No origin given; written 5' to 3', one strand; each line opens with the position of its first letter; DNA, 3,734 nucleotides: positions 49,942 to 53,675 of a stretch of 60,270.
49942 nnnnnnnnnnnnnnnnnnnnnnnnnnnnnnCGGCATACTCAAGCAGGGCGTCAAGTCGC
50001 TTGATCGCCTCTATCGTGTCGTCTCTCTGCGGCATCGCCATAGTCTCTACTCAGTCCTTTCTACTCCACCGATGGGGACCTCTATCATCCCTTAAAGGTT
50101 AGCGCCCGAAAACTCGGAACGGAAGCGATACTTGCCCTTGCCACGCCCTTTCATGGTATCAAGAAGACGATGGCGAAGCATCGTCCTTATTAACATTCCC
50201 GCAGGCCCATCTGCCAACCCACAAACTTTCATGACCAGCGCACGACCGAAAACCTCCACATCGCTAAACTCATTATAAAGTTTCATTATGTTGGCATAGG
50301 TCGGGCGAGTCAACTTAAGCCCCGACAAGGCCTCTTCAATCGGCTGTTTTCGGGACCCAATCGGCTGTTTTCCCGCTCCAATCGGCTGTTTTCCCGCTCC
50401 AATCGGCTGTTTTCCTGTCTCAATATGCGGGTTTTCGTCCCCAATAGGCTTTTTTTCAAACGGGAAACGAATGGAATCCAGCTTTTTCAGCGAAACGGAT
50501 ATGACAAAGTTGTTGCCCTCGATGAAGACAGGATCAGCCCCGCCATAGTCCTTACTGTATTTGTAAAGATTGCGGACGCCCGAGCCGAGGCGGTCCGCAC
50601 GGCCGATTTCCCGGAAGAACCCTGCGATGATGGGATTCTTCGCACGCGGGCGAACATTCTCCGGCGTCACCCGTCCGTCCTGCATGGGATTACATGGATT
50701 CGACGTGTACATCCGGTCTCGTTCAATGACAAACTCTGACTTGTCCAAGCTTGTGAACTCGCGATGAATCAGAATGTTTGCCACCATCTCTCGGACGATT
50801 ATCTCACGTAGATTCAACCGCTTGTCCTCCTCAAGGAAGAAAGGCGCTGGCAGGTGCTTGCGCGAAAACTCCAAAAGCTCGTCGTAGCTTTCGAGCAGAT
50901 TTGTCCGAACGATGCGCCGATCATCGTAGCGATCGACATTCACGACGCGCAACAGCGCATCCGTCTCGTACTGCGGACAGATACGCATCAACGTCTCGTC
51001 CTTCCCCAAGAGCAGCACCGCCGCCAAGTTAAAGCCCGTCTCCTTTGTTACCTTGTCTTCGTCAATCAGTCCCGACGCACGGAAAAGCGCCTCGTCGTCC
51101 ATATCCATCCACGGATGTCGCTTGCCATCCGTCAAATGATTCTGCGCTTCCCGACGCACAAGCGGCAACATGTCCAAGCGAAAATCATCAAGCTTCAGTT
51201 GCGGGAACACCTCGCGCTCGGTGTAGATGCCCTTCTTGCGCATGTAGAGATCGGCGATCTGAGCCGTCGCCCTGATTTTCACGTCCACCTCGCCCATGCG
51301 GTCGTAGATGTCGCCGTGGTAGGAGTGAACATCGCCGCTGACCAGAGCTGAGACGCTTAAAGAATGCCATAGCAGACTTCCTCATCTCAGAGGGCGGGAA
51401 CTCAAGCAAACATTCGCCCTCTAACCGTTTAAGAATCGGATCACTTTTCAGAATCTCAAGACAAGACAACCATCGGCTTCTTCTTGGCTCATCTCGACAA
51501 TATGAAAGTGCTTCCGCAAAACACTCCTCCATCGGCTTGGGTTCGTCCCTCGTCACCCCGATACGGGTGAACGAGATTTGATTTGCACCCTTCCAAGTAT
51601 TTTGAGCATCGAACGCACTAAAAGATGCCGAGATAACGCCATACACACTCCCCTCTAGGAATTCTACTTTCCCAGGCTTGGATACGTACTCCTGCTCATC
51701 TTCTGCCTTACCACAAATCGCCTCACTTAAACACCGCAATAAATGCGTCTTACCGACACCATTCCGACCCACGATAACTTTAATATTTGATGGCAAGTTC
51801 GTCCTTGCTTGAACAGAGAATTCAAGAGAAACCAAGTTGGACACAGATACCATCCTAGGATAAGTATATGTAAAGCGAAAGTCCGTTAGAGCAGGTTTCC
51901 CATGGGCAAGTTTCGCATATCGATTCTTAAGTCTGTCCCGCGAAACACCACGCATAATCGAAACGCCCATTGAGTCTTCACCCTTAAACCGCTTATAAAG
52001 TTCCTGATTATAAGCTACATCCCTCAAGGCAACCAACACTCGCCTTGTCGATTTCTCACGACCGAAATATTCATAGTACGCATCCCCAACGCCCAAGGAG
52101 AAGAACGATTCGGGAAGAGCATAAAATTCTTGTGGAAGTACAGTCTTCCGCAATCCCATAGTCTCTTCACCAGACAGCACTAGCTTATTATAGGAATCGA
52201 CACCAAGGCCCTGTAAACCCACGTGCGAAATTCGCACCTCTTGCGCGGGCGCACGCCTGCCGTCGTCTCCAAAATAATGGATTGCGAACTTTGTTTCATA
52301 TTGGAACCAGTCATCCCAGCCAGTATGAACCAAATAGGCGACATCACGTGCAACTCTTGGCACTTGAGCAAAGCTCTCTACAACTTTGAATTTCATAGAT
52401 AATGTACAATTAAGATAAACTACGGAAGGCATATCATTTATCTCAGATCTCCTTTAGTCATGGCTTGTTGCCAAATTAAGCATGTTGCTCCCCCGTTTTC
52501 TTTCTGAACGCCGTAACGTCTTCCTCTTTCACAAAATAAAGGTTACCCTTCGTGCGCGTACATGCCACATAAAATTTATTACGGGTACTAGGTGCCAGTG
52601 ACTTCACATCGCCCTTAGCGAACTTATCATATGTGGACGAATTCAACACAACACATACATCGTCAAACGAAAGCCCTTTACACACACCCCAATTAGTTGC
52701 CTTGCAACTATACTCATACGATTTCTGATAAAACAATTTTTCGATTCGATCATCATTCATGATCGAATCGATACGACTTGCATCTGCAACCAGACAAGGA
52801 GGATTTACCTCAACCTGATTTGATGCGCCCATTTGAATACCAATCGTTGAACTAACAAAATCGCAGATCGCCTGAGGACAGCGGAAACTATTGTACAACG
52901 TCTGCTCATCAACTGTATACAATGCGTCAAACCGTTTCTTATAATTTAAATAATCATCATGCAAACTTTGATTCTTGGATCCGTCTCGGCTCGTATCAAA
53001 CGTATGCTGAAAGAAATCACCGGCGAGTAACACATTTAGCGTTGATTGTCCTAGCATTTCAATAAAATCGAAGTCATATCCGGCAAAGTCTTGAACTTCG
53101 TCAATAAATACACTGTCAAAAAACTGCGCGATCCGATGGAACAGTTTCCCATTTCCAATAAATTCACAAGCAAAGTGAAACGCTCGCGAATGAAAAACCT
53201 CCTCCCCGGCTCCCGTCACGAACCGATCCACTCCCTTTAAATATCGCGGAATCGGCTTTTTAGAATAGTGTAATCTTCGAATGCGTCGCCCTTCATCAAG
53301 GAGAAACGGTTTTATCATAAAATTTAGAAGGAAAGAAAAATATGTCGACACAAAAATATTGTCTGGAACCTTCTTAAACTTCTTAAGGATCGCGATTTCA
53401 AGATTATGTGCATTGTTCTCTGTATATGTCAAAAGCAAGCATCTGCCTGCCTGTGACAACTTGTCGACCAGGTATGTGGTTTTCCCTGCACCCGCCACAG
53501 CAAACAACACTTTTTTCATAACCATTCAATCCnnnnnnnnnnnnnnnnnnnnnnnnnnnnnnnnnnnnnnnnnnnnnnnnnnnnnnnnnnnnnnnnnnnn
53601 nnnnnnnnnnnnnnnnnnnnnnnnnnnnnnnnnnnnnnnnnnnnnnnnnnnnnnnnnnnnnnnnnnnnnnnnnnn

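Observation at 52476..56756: Three tightly coupled genes: ABC-ATPase/DUF4435 fusion, OLD ATPase-TOPRIM and a 349-aa SF1 helicase, a possible expanded Gabija-type system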

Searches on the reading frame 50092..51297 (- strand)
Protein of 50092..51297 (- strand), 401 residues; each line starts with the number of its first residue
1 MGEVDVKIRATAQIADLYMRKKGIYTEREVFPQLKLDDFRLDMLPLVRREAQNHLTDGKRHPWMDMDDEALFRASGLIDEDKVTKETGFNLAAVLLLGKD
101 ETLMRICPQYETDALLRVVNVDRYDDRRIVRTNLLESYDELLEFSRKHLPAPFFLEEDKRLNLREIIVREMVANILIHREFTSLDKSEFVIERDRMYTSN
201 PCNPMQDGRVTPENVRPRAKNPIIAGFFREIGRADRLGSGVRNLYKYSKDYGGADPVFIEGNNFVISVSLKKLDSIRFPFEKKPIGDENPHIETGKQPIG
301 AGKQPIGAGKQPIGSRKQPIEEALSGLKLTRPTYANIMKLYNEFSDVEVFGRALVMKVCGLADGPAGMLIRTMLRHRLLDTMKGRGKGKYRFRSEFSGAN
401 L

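Call 3: search_protein_families(library=pfam, proteins=[window:50092-51297:-], max_evalue=0.01)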
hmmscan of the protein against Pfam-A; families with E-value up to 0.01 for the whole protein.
window:50092-51297:- (401 aa): 1 family
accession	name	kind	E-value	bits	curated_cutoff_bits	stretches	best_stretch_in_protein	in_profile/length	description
PF13749.12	HATPase_c_4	-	3.1e-09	37.1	26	1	193-265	10-85/89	Putative ATP-dependent DNA helicase recG C-terminal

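Call 4: search_protein_families(library=padloc, proteins=[window:50092-51297:-], max_evalue=0.01)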
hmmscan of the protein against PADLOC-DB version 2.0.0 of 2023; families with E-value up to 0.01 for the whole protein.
window:50092-51297:- (401 aa): 3 families
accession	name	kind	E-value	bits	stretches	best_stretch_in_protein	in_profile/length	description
PDLC05078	PDC-S72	-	2.2e-12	44.8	1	294-394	275-375/377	-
PDLC02402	Aga_SIR2-PNTD1-PNTD2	-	4.2e-07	26.5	1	91-254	373-545/876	Class I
PDLC02418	Aga_SIR2-Kinase-PNTD1-PNTD2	-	1.9e-06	24.3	1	120-254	275-423/756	Class I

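Call 5: search_protein_families(library=ncbifam, proteins=[window:50092-51297:-], max_evalue=0.01)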
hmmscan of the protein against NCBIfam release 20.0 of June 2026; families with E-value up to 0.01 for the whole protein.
window:50092-51297:- (401 aa): 0 families

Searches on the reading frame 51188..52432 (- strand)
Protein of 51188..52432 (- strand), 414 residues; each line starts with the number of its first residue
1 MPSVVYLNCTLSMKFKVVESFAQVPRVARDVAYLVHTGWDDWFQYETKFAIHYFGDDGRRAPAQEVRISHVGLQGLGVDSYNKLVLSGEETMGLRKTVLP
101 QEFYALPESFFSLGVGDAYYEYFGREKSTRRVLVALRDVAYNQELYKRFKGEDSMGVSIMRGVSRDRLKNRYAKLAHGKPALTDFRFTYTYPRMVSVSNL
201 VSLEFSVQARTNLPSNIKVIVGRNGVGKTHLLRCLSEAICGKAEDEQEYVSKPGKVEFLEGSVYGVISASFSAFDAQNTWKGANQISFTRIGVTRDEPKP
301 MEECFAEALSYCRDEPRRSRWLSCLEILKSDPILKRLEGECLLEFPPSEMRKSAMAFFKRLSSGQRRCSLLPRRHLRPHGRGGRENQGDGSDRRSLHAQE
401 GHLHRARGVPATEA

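Call 3: search_protein_families(library=pfam, proteins=[window:51188-52432:-], max_evalue=0.01)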
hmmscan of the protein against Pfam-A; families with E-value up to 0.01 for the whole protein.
window:51188-52432:- (414 aa): 4 families
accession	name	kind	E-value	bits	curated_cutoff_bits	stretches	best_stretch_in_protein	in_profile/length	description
PF13476.12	AAA_23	-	0.0004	21.5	27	1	212-272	16-80/201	AAA domain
PF00005.33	ABC_tran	-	0.0028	18.7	25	1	216-239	12-35/137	ABC transporter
PF13304.12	AAA_21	-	0.0029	18.2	27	1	219-236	3-20/304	AAA domain, putative AbiEii toxin, Type IV TA system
PF13191.12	AAA_16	-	0.009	17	32.6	0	214-242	24-51/167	AAA ATPase domain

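Call 4: search_protein_families(library=padloc, proteins=[window:51188-52432:-], max_evalue=0.01)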
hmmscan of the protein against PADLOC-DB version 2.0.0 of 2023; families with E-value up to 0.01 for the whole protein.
window:51188-52432:- (414 aa): 34 families (the best 25 are shown)
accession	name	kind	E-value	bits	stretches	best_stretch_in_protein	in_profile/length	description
PDLC04235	PDC-M01A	-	1.5e-71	239.8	1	13-365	1-354/510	-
PDLC00282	PtuA1|PtuA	-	7e-59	198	1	13-365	1-364/520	AAA ATPase domain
PDLC04236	PDC-M01A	-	7.4e-37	125.3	1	154-365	3-233/388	-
PDLC04244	PDC-M01A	-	1.8e-35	120.7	1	13-366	1-331/482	-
PDLC04239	PDC-M01A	-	1.7e-16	57.8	1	35-247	28-233/552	-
PDLC04243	PDC-M01A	-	9.3e-15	52.2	1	13-276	3-266/537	-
PDLC04238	PDC-M01A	-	6.5e-12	43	1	25-276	17-257/564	-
PDLC04240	PDC-M01A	-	8.2e-12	42.4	1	98-297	219-410/639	-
PDLC04242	PDC-M01A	-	1.1e-07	28.4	1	141-248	140-249/566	-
PDLC00283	PtuA1|PtuA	-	1.9e-06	25.2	1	215-276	26-84/448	AAA ATPase domain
PDLC04213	HEC-02A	-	1.2e-05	23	1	208-250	16-57/337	-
PDLC00304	PtuA1|PtuA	-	1.5e-05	22.3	1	211-253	35-77/444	AAA ATPase domain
PDLC00269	PtuA1|PtuA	-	3.6e-05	21.2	1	201-247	19-64/446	AAA ATPase domain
PDLC04140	mad8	-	6.9e-05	20.5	1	217-342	29-143/314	mads_8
PDLC00271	PtuA1|PtuA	-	0.00014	19.5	1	208-236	16-44/421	AAA ATPase domain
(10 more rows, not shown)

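Call 5: search_protein_families(library=ncbifam, proteins=[window:51188-52432:-], max_evalue=0.01)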
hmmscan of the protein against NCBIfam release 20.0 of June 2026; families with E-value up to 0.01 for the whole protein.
window:51188-52432:- (414 aa): 6 families
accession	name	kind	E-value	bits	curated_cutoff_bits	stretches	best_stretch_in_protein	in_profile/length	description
NF038214.1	IS21_help_AAA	equivalog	0.0022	17.7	200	1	169-242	50-117/232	IS21-like element helper ATPase IstB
TIGR03410.1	urea_trans_UrtE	equivalog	0.0034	16.9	285.8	1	215-238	26-49/230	urea ABC transporter ATP-binding subunit UrtE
TIGR01189.1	ccmA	equivalog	0.0048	16.6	131.6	0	216-236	27-47/198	heme ABC exporter ATP-binding protein CcmA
NF000355.4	ribo_prot_ABC_F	equivalog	0.0076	15.2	380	1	220-239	33-52/499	ribosomal protection-like ABC-F family protein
NF010068.0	PRK13548.1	equivalog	0.0091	15.1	261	0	214-240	30-56/261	heme ABC transporter ATP-binding protein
TIGR00611.2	recf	equivalog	0.0093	15.2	172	0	209-232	15-38/339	DNA replication/repair protein RecF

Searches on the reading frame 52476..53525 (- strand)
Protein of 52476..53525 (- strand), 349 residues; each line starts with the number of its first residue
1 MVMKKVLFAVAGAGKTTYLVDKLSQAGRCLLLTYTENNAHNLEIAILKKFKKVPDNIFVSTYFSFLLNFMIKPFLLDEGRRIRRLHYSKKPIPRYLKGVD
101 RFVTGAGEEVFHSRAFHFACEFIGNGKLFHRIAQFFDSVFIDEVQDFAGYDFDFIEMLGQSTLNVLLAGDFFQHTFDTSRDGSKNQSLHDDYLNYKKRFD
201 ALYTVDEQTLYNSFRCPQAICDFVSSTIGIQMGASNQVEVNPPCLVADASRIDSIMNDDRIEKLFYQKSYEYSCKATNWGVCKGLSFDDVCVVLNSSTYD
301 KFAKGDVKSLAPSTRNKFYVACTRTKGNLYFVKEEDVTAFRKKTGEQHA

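Call 3: search_protein_families(library=pfam, proteins=[window:52476-53525:-], max_evalue=0.01)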
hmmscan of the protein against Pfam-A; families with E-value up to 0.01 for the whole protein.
window:52476-53525:- (349 aa): 4 families
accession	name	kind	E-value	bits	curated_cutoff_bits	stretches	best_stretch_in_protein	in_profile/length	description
PF01443.25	Viral_helicase1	-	2.3e-11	44.4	21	1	136-332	60-227/228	Viral superfamily 1 RNA helicase core domain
PF00580.27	UvrD-helicase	-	4.8e-07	30.2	23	0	124-173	201-250/271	UvrD/REP helicase N-terminal domain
PF13361.12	UvrD_C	-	0.0058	16.5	25.6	1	283-332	296-346/350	UvrD-like helicase C-terminal domain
PF13538.12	UvrD_C_2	-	0.0075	16.6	27.4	0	310-332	28-52/52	UvrD-like helicase C-terminal domain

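Call 4: search_protein_families(library=padloc, proteins=[window:52476-53525:-], max_evalue=0.01)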
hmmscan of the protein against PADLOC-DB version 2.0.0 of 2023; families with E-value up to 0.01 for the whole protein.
window:52476-53525:- (349 aa): 39 families (the best 25 are shown)
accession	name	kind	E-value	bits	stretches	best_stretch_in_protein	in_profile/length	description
PDLC00148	GajB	-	1.1e-54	183.8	1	4-336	3-356/369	UrvD helicase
PDLC00140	GajB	-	1.3e-46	157.5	1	5-336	4-349/365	UrvD helicase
PDLC00120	GajB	-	1.4e-23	81.7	3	5-74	3-79/458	UrvD helicase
PDLC00122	GajB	-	7.6e-16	56.1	2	7-227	21-246/502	UrvD helicase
PDLC00118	GajB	-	1.4e-15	55.2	1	5-258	8-270/515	UrvD helicase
PDLC03802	RTasHel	-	1.1e-12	45.7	2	128-228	185-273/675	DRT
PDLC00119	GajB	-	2.3e-12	44.7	1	8-75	21-94/565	UrvD helicase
PDLC00132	GajB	-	7.3e-12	42.7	2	134-225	213-296/625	UrvD helicase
PDLC00127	GajB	-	4.9e-11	39.8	1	6-76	24-101/594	UrvD helicase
PDLC00112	GajB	-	7.5e-11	39.3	2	128-226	204-293/581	UrvD helicase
PDLC00135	GajB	-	2.5e-09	34.6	1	272-336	512-583/603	UrvD helicase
PDLC00149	GajB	-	5.2e-09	33.1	0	8-85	24-110/577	UrvD helicase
PDLC00107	GajB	-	1.9e-08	31.4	1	113-175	192-255/587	UrvD helicase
PDLC04173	GajB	-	2e-08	31.6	1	6-179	13-165/471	-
PDLC00129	GajB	-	3.1e-08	30.7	1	127-254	218-335/594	UrvD helicase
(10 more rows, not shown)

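Call 5: search_protein_families(library=ncbifam, proteins=[window:52476-53525:-], max_evalue=0.01)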
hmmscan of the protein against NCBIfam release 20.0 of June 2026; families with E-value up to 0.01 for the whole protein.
window:52476-53525:- (349 aa): 3 families
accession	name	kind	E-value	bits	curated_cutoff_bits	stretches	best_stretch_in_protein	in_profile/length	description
NF041464.1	HelD_BACSU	equivalog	4.7e-08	31.4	419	1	138-228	549-630/779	RNA polymerase recycling motor HelD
NF053713.1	helicas_STM2767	equivalog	2.9e-06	26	550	1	132-183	314-363/665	STM2767 family DEAD/DEAH box helicase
NF008743.0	PRK11773.1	equivalog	0.0048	15.3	965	0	126-175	204-253/720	DNA helicase II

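Call 46: search_solved_structures(query=window:52476-53525:-, max_evalue=0.01, show_alignments=2)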
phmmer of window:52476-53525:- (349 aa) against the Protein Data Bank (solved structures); distinct sequences matched with E-value up to 0.01: 0.
